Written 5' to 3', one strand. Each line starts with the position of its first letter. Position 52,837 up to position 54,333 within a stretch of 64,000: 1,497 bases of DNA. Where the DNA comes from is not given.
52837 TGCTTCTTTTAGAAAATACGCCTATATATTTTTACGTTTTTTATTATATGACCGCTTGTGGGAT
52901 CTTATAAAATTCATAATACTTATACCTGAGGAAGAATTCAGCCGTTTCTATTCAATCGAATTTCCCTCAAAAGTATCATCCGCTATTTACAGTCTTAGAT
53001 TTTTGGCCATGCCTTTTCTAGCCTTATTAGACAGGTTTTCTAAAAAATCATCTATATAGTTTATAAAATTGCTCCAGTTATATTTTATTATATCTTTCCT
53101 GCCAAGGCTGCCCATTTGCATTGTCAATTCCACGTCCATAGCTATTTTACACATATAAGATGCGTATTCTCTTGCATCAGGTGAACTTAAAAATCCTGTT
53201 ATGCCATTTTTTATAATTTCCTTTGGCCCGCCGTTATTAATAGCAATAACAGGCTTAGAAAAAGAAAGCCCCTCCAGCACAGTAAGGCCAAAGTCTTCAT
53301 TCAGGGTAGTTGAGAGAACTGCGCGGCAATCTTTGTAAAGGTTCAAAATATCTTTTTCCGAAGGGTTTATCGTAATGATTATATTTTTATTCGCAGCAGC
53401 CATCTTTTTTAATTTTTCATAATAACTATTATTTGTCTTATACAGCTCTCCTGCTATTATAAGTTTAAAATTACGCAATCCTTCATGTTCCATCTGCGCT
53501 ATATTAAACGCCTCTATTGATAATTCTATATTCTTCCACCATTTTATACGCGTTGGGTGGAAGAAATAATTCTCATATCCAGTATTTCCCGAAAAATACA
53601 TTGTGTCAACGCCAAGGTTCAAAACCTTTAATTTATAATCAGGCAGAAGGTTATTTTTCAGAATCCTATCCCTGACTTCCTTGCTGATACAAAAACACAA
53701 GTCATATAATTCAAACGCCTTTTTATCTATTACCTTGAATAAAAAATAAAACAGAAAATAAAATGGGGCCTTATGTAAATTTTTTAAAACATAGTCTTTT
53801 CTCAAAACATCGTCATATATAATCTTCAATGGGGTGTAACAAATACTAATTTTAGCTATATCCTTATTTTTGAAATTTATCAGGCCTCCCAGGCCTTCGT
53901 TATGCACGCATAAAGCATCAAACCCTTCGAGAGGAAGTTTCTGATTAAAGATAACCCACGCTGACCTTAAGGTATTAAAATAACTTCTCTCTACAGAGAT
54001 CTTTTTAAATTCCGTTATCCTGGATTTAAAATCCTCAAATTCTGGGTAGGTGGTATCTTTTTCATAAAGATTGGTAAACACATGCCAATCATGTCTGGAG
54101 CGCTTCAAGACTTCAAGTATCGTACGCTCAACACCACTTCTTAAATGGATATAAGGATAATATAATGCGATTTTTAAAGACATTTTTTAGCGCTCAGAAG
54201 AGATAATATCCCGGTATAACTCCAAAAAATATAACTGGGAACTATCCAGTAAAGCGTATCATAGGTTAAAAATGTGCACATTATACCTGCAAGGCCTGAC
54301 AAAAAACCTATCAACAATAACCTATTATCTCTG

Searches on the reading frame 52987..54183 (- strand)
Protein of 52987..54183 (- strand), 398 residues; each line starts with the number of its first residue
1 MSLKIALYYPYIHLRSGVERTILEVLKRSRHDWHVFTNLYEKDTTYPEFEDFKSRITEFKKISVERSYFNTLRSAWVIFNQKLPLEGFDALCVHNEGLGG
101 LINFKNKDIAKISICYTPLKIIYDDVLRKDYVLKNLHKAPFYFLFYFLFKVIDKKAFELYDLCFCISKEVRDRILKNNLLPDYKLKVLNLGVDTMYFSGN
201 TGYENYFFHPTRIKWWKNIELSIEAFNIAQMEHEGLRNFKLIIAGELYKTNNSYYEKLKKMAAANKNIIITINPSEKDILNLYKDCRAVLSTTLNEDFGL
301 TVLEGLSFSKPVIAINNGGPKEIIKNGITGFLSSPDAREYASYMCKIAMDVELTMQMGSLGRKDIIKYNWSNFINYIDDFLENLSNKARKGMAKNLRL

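Call 75: search_protein_families(library=pfam, proteins=[window:52987-54183:-], max_evalue=0.00001)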
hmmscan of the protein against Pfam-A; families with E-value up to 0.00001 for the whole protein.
window:52987-54183:- (398 aa): 3 families
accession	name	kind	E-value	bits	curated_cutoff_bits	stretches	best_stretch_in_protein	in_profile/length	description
PF00534.26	Glycos_transf_1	-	1.2e-25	90.5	26.4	1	204-363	15-171/172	Glycosyl transferases group 1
PF13692.12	Glyco_trans_1_4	-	4.6e-17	63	27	1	211-348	8-140/142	Glycosyl transferases group 1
PF20706.3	GT4-conflict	-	6.4e-06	25.8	26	1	216-327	211-323/385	Family 4 Glycosyltransferase in conflict systems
